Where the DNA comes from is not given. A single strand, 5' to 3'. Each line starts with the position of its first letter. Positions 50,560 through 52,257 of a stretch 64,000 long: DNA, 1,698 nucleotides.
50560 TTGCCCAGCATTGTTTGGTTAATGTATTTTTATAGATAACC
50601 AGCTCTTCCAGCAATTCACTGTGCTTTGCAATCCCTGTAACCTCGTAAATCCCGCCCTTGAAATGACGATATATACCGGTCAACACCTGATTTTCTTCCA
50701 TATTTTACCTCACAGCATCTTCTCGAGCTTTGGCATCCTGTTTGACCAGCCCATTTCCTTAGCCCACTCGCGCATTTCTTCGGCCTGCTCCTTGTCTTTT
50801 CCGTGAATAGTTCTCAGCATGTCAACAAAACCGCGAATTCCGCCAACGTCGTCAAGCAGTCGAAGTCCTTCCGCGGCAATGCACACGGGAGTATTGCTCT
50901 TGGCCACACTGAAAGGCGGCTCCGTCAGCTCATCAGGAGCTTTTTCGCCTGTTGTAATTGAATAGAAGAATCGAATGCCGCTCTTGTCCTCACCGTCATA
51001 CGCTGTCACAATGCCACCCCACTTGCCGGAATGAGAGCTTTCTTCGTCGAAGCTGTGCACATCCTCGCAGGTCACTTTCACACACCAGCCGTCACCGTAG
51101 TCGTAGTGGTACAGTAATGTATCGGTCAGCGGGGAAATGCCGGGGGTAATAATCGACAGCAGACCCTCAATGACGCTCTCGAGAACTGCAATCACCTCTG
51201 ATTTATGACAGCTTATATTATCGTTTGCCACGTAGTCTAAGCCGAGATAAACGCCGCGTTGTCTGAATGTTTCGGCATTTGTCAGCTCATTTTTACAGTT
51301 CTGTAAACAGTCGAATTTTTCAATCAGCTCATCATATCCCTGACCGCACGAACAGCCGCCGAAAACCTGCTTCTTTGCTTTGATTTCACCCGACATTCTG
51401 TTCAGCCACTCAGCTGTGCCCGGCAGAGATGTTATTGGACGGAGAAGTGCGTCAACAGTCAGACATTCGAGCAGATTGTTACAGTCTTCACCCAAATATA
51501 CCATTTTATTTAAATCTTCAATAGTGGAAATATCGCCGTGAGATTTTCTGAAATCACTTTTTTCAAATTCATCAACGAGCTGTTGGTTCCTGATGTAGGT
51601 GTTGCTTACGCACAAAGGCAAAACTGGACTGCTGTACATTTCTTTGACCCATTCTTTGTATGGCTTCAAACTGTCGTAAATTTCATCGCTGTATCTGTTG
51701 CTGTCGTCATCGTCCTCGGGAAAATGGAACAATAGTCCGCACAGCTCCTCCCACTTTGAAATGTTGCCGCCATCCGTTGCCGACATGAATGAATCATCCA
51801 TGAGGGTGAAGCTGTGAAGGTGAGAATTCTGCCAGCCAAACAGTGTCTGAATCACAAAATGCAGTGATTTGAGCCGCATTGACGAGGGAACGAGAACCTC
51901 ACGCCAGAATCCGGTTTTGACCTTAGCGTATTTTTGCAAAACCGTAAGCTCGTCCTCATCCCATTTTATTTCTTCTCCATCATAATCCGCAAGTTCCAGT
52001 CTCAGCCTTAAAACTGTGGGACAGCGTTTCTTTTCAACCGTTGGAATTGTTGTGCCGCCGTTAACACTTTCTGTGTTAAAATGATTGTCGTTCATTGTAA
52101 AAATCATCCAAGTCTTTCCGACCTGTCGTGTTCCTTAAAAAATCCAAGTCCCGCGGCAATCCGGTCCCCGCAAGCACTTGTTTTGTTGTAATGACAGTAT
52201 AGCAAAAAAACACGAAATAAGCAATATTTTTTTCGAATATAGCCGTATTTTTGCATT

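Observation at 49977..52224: Three-gene operon of uncharacterised families (PRiA4-ORF3-like, DUF1653, UPF0158-like) behind a terminator-like leader hairpin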

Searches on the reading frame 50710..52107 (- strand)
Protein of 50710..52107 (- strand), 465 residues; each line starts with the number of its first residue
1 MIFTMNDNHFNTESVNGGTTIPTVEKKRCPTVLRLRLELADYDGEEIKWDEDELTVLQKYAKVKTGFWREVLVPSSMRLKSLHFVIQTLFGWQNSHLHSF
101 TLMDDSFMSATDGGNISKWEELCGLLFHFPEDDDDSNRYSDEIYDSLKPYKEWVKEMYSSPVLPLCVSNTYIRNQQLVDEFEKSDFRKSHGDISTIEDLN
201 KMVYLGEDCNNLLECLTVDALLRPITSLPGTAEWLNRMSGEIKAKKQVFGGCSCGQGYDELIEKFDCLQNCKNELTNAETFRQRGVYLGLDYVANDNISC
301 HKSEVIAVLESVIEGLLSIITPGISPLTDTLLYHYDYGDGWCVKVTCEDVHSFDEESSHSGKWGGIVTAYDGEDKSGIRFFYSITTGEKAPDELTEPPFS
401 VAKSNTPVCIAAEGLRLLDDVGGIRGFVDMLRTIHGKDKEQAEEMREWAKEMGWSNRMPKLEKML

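Call 3: search_protein_families(library=pfam, proteins=[window:50710-52107:-], max_evalue=0.1)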
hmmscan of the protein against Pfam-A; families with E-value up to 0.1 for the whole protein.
window:50710-52107:- (465 aa): 1 family
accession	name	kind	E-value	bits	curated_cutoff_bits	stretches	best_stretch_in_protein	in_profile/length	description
PF07929.16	PRiA4_ORF3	-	1.3e-28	100.4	26.6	3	62-109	11-58/173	Plasmid pRiA4b ORF-3-like protein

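Call 4: search_protein_families(library=ncbifam, proteins=[window:50710-52107:-], max_evalue=0.1)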
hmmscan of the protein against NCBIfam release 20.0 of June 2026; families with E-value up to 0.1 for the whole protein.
window:50710-52107:- (465 aa): 1 family
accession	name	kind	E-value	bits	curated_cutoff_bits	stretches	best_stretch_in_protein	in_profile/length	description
TIGR01565.1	homeo_ZF_HD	subfamily_domain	0.05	13.5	57.45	0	439-455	10-26/58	homeobox domain, ZF-HD class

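Call 7: find_homologous_proteins(query=window:50710-52107:-)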
Query window:50710-52107:- (465 aa): 124 proteins with E <= 0.001 among 4453 candidates; the best 120 are listed.
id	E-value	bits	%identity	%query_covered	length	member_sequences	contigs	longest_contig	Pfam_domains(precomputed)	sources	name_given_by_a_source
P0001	0.0e+0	1083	100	99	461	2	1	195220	PF07929.17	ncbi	-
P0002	6.7e-110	386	42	97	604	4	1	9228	PF13384.13,PF02796.22,PF00196.26,PF07929.17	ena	-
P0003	8.1e-110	386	43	95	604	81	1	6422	PF02796.22,PF07929.17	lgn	-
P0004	2.0e-99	351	42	95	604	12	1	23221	PF13384.13,PF00196.26,PF07929.17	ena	-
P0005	1.4e-97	345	42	95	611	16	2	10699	PF07929.17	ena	-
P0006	2.2e-97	345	42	95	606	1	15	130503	PF00196.26,PF07929.17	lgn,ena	-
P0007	3.1e-96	341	39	95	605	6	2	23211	PF07929.17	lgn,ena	-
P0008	3.9e-96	341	40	95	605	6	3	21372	PF07929.17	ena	-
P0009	6.2e-96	340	39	95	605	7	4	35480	PF13384.13,PF02796.22,PF07929.17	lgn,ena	-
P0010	5.6e-92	327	39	95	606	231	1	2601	PF07929.17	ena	-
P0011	1.0e-89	319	39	95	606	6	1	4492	PF07929.17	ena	-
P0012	2.6e-89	318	37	95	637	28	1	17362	PF13384.13,PF00196.26,PF07929.17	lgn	-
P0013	1.3e-88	316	39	95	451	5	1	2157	PF07929.17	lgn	-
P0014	2.3e-87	312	40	95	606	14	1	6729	PF00196.26,PF07929.17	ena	-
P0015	6.3e-86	307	36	95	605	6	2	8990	PF13384.13,PF13936.13,PF00196.26,PF07929.17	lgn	-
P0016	1.8e-84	302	37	95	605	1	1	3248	PF13384.13,PF13936.13,PF00196.26,PF07929.17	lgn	-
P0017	5.8e-84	300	37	95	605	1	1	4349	PF13384.13,PF00196.26,PF07929.17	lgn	-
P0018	2.5e-83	298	36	96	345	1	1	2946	PF07929.17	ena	-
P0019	1.3e-77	280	36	94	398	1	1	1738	PF07929.17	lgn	-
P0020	6.7e-75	271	35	95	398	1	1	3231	PF07929.17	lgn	-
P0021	1.4e-71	260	36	84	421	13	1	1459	PF07929.17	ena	-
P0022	9.0e-67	244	35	94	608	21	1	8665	PF13936.13,PF07929.17,PF08281.19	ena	-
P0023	2.8e-66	242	35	94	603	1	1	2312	PF13936.13,PF07929.17,PF08281.19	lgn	-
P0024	3.8e-65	238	33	94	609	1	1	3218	PF13936.13,PF07929.17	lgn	-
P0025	4.5e-65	238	35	94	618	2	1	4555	PF07929.17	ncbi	-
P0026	1.0e-63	234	37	82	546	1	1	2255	PF13384.13,PF02796.22,PF00196.26,PF07929.17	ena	-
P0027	2.9e-62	229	33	99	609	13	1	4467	PF13936.13,PF07929.17,PF08281.19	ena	-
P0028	9.1e-59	217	31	94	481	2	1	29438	PF07929.17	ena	-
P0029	1.6e-58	217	32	94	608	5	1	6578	PF07929.17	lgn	-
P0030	7.4e-56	208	32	89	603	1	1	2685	PF13384.13,PF13936.13,PF13518.13,PF00196.26,PF07929.17,PF08281.19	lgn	-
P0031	3.7e-53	199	32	95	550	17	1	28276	PF07929.17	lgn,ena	-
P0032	8.0e-53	198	34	94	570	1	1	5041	PF07929.17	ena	-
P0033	2.9e-52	196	30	93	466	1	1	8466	PF07929.17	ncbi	-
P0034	3.5e-52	196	39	36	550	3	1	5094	PF07929.17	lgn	-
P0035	5.0e-51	192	32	95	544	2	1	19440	PF07929.17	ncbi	-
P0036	1.9e-50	190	30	94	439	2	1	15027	PF07929.17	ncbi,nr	ncbi:MAG: hypothetical protein Q4B85_12435 [Lachnospiraceae bacterium]|nr:hypothetical protein [Lach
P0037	2.7e-50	189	32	95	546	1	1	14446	PF07929.17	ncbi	-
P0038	1.3e-49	187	32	89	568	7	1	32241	PF08279.19,PF13384.13,PF13518.13,PF13542.13,PF04545.23,PF07929.17,PF08281.19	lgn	-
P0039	2.2e-49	186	30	95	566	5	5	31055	PF00196.26,PF07929.17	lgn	-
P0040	3.4e-49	186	31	97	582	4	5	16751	PF07929.17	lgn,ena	-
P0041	1.3e-47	181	40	31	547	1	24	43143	PF00196.26,PF07929.17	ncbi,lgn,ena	-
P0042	2.8e-47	179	40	31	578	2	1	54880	PF07929.17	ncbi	-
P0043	3.3e-47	179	30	94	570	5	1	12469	PF07929.17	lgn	-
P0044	5.6e-47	179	40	31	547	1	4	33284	PF00196.26,PF07929.17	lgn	-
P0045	3.8e-46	176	31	94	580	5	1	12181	PF00196.26,PF07929.17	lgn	-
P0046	4.1e-46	176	41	28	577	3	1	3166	PF00196.26,PF07929.17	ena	-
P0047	4.8e-46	175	41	31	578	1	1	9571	PF00196.26,PF07929.17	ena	-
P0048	1.7e-45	174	39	31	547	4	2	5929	PF00196.26,PF07929.17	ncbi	-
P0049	1.8e-45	174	32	94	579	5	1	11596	PF00196.26,PF07929.17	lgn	-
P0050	3.5e-45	173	39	29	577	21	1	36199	PF00196.26,PF07929.17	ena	-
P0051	6.0e-45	172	40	31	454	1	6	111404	PF07929.17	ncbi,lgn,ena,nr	ncbi:MAG: hypothetical protein IJ468_13875 [Lachnospiraceae bacterium]|nr:hypothetical protein [Lach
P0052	6.2e-45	172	29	94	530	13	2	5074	PF07929.17,PF08281.19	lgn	-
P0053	6.4e-45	172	39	31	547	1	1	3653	PF00196.26,PF07929.17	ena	-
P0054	7.0e-45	172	41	29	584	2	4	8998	PF07929.17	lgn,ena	-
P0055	9.7e-45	171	40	29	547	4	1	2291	PF00196.26,PF07929.17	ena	-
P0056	1.1e-44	171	41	30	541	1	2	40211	PF00196.26,PF07929.17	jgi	-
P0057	2.3e-44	170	30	95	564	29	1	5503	PF07929.17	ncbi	-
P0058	3.0e-44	170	29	94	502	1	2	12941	PF07929.17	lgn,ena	-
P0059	4.7e-44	169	38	31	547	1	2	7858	PF00196.26,PF07929.17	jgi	-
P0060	6.2e-44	168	37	32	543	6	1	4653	PF00196.26,PF07929.17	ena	-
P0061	7.1e-44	168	38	31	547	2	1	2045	PF00196.26,PF07929.17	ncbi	-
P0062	1.3e-43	167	39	31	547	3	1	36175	PF00196.26,PF07929.17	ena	-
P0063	4.0e-43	166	39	31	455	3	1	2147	PF07929.17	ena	-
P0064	4.4e-43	166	47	29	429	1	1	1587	PF07929.17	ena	-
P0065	4.5e-43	166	29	94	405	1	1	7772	PF07929.17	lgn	-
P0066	4.6e-43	166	37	31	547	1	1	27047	PF00196.26,PF07929.17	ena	-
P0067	4.9e-43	166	36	31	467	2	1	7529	PF07929.17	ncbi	-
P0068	6.7e-43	165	39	31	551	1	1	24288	PF00196.26,PF07929.17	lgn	-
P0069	1.1e-42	164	34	41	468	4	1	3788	PF07929.17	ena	-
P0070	1.2e-42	164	31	98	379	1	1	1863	PF07929.17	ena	-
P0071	1.4e-42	164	30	94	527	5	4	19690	PF07929.17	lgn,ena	-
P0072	1.4e-42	164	29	96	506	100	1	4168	PF07929.17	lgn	-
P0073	1.4e-42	164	29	94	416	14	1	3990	PF07929.17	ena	-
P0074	1.9e-42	164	30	94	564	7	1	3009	PF07929.17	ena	-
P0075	4.4e-42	162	38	31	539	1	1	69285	PF00196.26,PF07929.17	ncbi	-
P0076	4.4e-42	162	31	93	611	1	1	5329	PF07929.17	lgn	-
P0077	1.0e-41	161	30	95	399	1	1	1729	PF07929.17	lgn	-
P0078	1.8e-41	160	31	95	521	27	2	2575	PF07929.17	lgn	-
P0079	2.4e-41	160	37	31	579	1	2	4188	PF00196.26,PF07929.17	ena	-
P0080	2.4e-41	160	28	98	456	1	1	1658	PF07929.17,PF08281.19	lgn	-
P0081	8.2e-41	158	47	29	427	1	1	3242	PF07929.17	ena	-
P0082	1.4e-40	157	28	96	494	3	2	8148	PF07929.17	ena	-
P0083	4.4e-40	156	33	39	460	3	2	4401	PF07929.17,PF08281.19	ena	-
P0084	8.5e-40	155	42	24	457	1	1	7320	PF00196.26,PF07929.17,PF08281.19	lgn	-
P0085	1.1e-39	155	37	30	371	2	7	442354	PF07929.17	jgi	jgi:hypothetical protein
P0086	1.6e-39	154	28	93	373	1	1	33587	PF07929.17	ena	-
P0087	1.6e-39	154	29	95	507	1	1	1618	PF07929.17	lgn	-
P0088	1.7e-39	154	26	95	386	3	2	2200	PF07929.17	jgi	jgi:hypothetical protein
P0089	1.9e-39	154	28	88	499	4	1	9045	PF07929.17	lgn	-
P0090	2.4e-39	153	32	92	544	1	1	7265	PF07929.17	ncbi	-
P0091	4.3e-39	153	38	28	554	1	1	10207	PF00196.26,PF07929.17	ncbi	-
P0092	5.2e-39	152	37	30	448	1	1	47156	PF07929.17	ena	-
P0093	6.5e-39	152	30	95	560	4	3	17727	PF07929.17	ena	-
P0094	1.0e-38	151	29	89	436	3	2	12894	PF07929.17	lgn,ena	-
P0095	3.4e-38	150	28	94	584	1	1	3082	PF00196.26,PF07929.17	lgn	-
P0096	7.7e-38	148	29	98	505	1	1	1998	PF07929.17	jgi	jgi:hypothetical protein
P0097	4.8e-37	146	32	45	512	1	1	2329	PF07929.17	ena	-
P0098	1.5e-36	144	26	93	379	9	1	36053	PF07929.17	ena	-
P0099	5.5e-36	142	36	31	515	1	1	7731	PF07929.17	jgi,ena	-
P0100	5.8e-36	142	29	88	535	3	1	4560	PF07929.17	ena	-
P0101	7.0e-36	142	29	96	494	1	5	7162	PF07929.17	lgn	-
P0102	1.6e-35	141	28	95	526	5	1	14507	PF07929.17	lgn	-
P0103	2.8e-35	140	36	30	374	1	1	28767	PF07929.17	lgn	-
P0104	3.4e-35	140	28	93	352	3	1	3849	PF07929.17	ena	-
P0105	3.8e-35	140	27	93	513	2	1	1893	PF07929.17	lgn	-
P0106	1.1e-34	138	28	96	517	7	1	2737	PF07929.17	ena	-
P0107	1.5e-34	138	30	89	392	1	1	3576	PF07929.17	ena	-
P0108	1.1e-33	135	44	27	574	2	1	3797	PF07929.17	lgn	-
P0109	1.9e-33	134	29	93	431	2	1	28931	PF07929.17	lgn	-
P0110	2.6e-33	133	35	31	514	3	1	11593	PF07929.17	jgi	-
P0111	4.8e-33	133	29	89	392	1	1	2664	PF07929.17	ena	-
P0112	7.6e-32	129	28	93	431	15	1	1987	PF07929.17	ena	-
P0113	8.2e-32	129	33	35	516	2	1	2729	PF07929.17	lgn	-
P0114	1.8e-31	127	27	95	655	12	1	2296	PF07929.17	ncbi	-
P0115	5.4e-31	126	34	31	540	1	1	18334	PF07929.17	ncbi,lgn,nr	ncbi:MAG: hypothetical protein JJE29_06465 [Peptostreptococcaceae bacterium]|nr:hypothetical protein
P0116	1.4e-30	124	31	32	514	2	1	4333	PF07929.17,PF20612.4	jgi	-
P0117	3.2e-30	123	27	93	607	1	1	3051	PF07929.17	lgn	-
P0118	2.8e-29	120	28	94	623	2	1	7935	PF07929.17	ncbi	-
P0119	3.0e-29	120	27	93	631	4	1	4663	PF07929.17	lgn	-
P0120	4.6e-26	110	26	93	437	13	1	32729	PF07929.17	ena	-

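Call 9: search_protein_families(library=padloc, proteins=[window:50710-52107:-], max_evalue=0.1)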
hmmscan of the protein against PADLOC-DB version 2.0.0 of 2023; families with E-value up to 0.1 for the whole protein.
window:50710-52107:- (465 aa): 0 families

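Call 11: find_related_loci(query=A1, collection=genome_contigs, flank=6000)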
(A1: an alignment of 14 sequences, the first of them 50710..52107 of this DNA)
Query A1 (465 aa) in genome_contigs; peptide patterns used: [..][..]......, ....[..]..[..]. (x = any residue, [..] = any of these).
600 stretches matched a pattern (row limit reached: there are more); 432 encode a relative of the query (tblastn E <= 1e-3); the best 80 are kept; 80 distinct loci.
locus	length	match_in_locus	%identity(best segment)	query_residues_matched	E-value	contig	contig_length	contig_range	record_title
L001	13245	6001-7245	31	24-465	1e-55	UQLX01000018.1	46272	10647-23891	uncultured Blautia sp. isolate UMGS412 genome assembly, contig: NODE_214_length_46272_cov_27.1179, whole genome shotgun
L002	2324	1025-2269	29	24-465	4e-55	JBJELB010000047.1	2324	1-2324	MAG: Lachnospiraceae bacterium isolate LOHA14_bin.019 NODE_25321_length_2324_cov_15.721463, whole genome shotgun sequenc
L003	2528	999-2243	30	24-465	3e-54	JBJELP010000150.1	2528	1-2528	MAG: Lachnospiraceae bacterium isolate LOHA11_bin.017 NODE_31499_length_2528_cov_9.877881, whole genome shotgun sequence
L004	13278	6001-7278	27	5-465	7e-42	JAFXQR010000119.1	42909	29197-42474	MAG: Lachnospiraceae bacterium isolate RGIG6658 Sheep_Rumen-1__c884189, whole genome shotgun sequence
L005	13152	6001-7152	28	16-457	2e-39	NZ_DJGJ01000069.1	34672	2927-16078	MAG: Sphaerochaeta sp. UBA5849 UBA5849_contig_1661, whole genome shotgun sequence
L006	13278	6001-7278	28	23-465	9e-38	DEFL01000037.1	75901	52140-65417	MAG TPA_asm: Christensenella sp. UBA2853 UBA2853_contig_337, whole genome shotgun sequence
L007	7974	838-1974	25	5-457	1e-33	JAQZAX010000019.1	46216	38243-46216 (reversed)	MAG: Anaerocolumna sp. isolate L_E1_T20_B_bin.60 scaffold_1803, whole genome shotgun sequence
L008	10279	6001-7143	40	31-465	2e-33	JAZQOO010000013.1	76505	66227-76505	MAG: Lachnospiraceae bacterium isolate T1900045242_TH20190012.MAGScoT_cleanbin_000102 SGB_5552_k141_2986990, whole genom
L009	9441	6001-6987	27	32-457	3e-33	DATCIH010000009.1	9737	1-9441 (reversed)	MAG TPA_asm: Clostridiaceae bacterium isolate SMAG_U7854 k141_983, whole genome shotgun sequence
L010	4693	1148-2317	29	32-459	8e-33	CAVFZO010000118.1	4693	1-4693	Clostridium sp. AM49-4BH isolate H07615-L1_cleanbin_000046 genome assembly, contig: Spades_H07615-L1_contig_14645, whole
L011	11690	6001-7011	27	19-455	9e-33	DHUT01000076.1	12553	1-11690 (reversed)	MAG TPA_asm: Firmicutes bacterium UBA5227 UBA5227_contig_8721, whole genome shotgun sequence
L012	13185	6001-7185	25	32-454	2e-28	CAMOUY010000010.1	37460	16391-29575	MAG: uncultured Sphaerochaeta sp. isolate SRR873602_bin.52_metaWRAP_v1.3_MAG genome assembly, contig: NODE_1585_length_3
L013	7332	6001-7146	24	32-454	7e-23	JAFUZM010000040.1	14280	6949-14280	MAG: Clostridia bacterium isolate RGIG4967 Roe_deer_Rumen-4__c18586, whole genome shotgun sequence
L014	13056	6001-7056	35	25-465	2e-21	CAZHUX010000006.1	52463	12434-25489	MAG TPA_asm: uncultured Galactobacillus sp. isolate SRP350583_co1_412 genome assembly, contig: NODE_895_length_52463_cov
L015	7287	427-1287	29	17-465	1e-20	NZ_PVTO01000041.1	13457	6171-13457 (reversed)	Alkalibacterium olivapovliticus strain DSM 13175 Ga0180996_141, whole genome shotgun sequence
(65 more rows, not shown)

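Call 14: find_encoding_contigs(protein=P0001, flank=4000, max_places=4)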
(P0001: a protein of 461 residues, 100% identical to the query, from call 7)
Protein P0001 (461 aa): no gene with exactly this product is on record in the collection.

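Call 15: find_encoding_contigs(protein=P0006, flank=5000, max_places=6)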
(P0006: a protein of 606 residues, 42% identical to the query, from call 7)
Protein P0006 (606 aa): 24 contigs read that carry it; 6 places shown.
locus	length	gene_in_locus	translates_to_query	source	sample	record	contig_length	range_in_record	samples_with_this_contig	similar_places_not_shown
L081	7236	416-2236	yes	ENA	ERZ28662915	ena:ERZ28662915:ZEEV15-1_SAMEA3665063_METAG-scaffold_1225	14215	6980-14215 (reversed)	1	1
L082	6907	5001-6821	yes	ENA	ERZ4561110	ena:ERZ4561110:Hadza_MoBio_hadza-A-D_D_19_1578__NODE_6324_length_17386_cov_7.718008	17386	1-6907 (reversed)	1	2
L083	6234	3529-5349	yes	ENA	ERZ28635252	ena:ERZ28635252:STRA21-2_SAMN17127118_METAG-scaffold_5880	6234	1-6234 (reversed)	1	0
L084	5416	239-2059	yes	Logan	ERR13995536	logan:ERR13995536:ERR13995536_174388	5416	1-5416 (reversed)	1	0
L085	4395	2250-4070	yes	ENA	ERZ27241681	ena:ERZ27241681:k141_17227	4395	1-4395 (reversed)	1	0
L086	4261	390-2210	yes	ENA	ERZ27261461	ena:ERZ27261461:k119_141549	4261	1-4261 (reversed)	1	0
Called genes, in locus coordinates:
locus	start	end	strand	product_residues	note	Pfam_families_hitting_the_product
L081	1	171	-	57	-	?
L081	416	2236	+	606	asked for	PF00196:GerE (faint), PF07929:PRiA4_ORF3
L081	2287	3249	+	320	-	PF13280:WYL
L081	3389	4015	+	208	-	PF00717:Peptidase_S24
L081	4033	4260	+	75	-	-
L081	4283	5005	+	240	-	-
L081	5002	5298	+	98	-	-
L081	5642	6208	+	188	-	-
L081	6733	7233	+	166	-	-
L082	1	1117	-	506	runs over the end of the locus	PF01336:tRNA_anti-codon, PF00152:tRNA-synt_2, PF01409:tRNA-synt_2d (faint)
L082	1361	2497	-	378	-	PF13808:DDE_Tnp_1_assoc, PF01609:DDE_Tnp_1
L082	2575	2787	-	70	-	-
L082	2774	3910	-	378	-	-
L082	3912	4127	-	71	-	-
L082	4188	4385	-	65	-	PF13358:DDE_3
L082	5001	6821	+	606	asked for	PF00196:GerE (faint), PF07929:PRiA4_ORF3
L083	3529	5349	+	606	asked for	PF00196:GerE (faint), PF07929:PRiA4_ORF3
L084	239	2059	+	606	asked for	PF00196:GerE (faint), PF07929:PRiA4_ORF3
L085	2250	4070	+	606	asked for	PF00196:GerE (faint), PF07929:PRiA4_ORF3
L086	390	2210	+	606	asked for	PF00196:GerE (faint), PF07929:PRiA4_ORF3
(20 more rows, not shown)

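Call 29: search_solved_structures(query=A1, max_evalue=1, show_alignments=1)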
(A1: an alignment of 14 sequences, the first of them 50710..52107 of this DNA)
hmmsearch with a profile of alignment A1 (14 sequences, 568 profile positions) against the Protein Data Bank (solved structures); distinct sequences matched with E-value up to 1: 24.
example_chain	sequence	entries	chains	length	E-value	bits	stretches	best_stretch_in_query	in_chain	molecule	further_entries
2i1s_A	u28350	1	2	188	1.4e-13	53.6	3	433-457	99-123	Hypothetical protein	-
8vd6_A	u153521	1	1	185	5.9e-10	41.7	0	48-79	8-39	CAP REPEAT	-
4wsz_A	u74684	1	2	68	0.00025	23.1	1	49-83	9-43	Response regulator receiver domain protein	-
4wt0_B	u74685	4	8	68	0.00025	23.1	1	49-83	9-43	Response regulator receiver domain protein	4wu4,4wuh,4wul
5hev_A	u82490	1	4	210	0.0013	20.7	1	49-84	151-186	Response regulator protein VraR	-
1zlj_A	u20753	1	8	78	0.0024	19.8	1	50-105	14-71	Dormancy Survival Regulator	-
1zlk_A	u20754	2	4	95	0.0042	19.1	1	50-105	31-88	Dormancy Survival Regulator | TWO COMPONENT TRANSCRIPTIONAL REGULATORY PROTEIN DEVR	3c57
1fse_A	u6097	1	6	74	0.013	17.5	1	48-85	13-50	GERE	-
3c3w_A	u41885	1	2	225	0.023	16.6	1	51-105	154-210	TWO COMPONENT TRANSCRIPTIONAL REGULATORY PROTEIN DEVR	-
2jpc_A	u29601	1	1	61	0.027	16.4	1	50-81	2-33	SsrB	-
3kln_A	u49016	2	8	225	0.066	15.1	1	48-83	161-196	Transcriptional regulator, LuxR family | Transcriptional regulator VpsT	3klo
2x48_A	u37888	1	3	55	0.068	15.1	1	53-82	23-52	CAG38821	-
7vim_A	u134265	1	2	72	0.068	15.1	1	50-81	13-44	Protein EsrB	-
4zmr_A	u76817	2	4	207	0.089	14.7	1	53-86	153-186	Response regulator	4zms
2jn6_A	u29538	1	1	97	0.1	14.5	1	47-115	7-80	Protein Cgl2762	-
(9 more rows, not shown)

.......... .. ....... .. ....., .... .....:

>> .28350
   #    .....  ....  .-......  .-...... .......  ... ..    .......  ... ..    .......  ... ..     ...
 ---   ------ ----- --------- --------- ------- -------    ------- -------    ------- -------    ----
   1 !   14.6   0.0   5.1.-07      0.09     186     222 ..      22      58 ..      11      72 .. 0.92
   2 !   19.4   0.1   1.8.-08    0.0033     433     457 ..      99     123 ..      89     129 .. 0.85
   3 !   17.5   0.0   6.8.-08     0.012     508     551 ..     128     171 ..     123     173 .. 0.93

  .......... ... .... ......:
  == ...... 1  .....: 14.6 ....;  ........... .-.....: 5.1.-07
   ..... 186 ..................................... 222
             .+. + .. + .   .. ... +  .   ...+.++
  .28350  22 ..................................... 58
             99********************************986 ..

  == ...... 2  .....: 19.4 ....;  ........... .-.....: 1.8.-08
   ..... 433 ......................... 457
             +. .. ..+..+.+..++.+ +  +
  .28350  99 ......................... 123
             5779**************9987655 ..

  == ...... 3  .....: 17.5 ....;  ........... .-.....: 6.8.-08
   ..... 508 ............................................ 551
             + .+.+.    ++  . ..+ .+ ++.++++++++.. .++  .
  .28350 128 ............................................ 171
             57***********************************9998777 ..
